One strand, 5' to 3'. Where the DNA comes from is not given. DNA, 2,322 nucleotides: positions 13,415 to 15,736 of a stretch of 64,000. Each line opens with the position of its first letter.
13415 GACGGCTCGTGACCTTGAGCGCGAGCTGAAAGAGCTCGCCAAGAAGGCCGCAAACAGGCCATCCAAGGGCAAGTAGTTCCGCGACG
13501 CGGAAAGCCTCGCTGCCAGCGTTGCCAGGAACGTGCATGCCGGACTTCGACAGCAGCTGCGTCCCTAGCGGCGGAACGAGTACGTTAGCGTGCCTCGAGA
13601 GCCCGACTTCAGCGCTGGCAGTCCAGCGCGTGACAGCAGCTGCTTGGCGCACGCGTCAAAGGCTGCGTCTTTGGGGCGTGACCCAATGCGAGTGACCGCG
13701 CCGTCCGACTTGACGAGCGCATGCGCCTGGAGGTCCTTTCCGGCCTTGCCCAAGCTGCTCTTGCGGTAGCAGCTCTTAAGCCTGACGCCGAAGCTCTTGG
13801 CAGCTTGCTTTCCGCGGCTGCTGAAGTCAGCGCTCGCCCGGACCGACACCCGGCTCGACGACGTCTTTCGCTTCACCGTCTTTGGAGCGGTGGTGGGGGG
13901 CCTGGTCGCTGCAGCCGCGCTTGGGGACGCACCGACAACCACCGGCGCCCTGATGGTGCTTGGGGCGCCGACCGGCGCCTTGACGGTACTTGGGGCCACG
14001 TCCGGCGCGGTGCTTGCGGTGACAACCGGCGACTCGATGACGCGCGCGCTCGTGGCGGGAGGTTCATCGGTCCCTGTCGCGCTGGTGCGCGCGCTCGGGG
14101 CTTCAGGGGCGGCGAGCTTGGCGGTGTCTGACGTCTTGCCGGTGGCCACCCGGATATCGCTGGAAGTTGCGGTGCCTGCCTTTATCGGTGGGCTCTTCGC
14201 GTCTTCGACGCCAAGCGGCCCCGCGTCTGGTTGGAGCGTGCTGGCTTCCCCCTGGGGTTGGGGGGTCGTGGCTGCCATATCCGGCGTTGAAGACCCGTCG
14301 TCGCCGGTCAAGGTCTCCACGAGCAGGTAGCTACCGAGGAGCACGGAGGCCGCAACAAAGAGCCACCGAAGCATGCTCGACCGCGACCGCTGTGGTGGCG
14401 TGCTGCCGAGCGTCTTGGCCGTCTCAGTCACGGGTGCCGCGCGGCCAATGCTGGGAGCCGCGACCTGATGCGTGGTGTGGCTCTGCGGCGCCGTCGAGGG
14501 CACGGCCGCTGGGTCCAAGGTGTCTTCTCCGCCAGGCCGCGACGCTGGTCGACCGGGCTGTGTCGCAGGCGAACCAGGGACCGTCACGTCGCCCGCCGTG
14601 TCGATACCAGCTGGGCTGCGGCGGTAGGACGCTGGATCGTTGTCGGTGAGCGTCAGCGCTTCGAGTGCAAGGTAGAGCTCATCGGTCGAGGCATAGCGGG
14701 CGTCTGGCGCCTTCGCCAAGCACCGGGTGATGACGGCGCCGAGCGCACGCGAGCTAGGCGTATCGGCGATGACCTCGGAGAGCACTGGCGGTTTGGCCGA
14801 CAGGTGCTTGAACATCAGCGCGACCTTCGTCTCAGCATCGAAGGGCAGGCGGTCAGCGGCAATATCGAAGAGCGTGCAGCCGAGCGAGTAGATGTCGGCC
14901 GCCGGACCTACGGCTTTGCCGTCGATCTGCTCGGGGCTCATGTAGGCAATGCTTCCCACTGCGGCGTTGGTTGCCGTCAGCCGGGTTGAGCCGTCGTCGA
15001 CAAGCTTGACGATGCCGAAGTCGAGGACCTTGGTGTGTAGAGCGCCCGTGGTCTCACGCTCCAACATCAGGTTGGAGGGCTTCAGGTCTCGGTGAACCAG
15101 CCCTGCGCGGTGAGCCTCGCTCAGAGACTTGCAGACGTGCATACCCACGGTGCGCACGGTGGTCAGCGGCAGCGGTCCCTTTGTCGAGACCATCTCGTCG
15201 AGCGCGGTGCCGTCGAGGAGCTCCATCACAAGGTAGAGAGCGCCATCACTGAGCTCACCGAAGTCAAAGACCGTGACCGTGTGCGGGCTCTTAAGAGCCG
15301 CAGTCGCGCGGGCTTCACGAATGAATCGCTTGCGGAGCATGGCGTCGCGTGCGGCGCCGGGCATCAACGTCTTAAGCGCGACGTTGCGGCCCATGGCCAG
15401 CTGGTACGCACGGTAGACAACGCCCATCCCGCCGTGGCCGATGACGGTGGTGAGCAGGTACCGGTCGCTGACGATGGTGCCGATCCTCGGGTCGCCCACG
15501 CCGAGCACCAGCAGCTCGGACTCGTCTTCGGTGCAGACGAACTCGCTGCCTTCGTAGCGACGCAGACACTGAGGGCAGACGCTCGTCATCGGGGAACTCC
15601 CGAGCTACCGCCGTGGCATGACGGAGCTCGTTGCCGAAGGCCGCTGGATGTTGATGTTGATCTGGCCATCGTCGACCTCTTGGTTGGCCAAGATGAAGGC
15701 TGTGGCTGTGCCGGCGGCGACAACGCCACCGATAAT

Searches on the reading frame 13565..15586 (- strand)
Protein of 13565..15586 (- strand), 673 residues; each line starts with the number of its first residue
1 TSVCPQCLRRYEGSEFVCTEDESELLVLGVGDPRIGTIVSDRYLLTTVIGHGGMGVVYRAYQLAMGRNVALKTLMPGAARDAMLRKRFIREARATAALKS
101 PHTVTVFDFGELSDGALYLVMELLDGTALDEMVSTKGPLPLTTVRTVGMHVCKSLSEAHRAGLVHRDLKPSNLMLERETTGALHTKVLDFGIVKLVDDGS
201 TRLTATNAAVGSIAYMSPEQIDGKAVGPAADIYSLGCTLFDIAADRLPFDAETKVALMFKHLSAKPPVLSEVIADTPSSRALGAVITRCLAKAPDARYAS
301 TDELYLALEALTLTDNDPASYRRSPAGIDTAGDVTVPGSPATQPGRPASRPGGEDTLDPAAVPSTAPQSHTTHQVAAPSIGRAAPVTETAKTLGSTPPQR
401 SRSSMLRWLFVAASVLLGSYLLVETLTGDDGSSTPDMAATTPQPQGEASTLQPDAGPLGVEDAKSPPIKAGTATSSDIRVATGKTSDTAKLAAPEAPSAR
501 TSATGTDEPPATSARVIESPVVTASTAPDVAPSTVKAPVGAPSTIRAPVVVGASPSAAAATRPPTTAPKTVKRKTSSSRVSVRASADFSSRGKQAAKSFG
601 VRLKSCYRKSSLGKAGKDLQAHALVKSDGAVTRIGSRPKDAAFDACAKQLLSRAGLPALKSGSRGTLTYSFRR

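Call 56: search_protein_families(library=pfam, proteins=[window:13565-15586:-], max_evalue=0.00001)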
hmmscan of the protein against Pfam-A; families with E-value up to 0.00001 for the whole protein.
window:13565-15586:- (673 aa): 3 families
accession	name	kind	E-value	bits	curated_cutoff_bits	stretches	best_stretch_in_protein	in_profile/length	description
PF00069.31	Pkinase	-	1.5e-44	152.8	31.7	1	46-300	4-254/263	Protein kinase domain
PF07714.23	PK_Tyr_Ser-Thr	-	4e-25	89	23.1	1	46-297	4-248/258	Protein tyrosine and serine/threonine kinase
PF03109.22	ABC1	-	7.2e-07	29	22.9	0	118-199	144-220/244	ABC1 atypical kinase-like domain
